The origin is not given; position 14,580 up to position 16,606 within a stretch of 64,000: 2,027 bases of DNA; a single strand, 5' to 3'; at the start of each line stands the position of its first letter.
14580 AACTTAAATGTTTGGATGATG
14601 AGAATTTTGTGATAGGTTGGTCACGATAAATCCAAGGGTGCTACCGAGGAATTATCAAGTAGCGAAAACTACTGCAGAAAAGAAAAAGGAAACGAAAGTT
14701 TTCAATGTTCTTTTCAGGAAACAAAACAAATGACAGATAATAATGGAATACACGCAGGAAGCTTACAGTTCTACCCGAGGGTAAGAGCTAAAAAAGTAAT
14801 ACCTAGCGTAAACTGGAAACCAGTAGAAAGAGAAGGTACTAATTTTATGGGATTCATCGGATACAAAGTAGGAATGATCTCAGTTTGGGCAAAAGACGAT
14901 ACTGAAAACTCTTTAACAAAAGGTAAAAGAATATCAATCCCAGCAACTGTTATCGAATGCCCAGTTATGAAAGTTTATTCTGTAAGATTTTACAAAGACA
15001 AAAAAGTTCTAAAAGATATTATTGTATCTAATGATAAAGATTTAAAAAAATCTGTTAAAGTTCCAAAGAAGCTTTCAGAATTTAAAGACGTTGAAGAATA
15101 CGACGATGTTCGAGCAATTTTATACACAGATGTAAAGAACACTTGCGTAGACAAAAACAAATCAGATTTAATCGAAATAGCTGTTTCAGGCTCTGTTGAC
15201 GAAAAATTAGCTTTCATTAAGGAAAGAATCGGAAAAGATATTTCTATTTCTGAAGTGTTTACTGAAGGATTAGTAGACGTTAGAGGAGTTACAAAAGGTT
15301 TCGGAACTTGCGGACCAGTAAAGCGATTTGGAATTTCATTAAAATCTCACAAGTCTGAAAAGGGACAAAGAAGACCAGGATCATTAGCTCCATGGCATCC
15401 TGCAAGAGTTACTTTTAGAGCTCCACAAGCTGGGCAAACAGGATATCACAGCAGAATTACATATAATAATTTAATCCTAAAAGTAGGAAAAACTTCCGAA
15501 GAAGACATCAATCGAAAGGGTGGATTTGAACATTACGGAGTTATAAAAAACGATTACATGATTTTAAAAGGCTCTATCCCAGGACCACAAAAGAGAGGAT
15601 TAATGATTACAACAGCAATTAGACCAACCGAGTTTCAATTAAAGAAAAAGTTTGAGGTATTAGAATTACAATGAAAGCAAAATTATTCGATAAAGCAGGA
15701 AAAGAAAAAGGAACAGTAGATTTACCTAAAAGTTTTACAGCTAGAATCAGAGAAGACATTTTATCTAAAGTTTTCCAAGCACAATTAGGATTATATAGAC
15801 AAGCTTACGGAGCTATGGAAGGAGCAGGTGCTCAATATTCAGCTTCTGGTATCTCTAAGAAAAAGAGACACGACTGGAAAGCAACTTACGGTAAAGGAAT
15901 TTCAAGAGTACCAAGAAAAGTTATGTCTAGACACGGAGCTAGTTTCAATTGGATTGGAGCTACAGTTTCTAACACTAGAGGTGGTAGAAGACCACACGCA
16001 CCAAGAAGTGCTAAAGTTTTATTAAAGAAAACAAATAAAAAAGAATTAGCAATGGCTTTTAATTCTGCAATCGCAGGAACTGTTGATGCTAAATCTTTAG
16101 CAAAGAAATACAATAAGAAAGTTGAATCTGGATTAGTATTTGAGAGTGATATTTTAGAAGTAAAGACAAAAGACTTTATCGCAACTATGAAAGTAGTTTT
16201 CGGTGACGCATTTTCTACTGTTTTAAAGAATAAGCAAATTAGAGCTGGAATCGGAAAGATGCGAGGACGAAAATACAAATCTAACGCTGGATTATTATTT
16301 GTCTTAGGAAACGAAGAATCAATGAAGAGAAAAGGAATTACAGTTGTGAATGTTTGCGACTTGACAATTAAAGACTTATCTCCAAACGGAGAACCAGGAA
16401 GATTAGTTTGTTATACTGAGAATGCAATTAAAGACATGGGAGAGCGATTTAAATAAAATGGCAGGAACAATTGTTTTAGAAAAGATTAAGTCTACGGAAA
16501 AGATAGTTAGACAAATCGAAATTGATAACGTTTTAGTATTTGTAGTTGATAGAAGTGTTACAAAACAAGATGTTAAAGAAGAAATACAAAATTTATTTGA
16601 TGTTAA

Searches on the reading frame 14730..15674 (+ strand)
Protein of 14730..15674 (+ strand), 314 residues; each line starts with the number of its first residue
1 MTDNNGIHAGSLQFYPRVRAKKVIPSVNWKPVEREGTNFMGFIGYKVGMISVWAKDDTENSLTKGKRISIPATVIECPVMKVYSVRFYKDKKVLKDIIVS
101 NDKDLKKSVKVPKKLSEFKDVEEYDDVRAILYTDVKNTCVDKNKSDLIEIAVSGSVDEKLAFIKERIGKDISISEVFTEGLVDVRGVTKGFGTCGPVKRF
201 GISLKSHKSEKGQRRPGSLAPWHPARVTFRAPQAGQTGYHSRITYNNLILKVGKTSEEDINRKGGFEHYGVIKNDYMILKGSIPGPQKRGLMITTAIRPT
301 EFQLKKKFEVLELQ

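Call 7: search_protein_families(library=pfam, max_evalue=0.001, proteins=[window:14730-15674:+])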
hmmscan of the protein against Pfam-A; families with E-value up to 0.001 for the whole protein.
window:14730-15674:+ (314 aa): 1 family
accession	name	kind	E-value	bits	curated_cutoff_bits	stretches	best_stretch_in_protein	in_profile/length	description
PF00297.29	Ribosomal_L3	-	6.3e-57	193.7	22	2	92-301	128-349/369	Ribosomal protein L3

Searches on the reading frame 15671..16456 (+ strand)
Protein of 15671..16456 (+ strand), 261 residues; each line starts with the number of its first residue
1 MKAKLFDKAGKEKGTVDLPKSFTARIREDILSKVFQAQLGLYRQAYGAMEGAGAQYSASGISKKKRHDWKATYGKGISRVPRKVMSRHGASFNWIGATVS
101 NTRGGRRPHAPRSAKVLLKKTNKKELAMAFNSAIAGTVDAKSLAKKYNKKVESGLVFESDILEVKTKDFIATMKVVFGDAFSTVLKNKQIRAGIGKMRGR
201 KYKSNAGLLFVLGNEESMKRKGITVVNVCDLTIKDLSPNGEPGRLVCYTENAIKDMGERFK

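Call 7: search_protein_families(library=pfam, max_evalue=0.001, proteins=[window:15671-16456:+])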
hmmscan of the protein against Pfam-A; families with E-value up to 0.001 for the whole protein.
window:15671-16456:+ (261 aa): 1 family
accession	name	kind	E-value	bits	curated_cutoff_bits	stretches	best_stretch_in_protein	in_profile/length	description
PF00573.27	Ribosomal_L4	-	3.2e-16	60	25.8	1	17-258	2-189/190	Ribosomal protein L4/L1 family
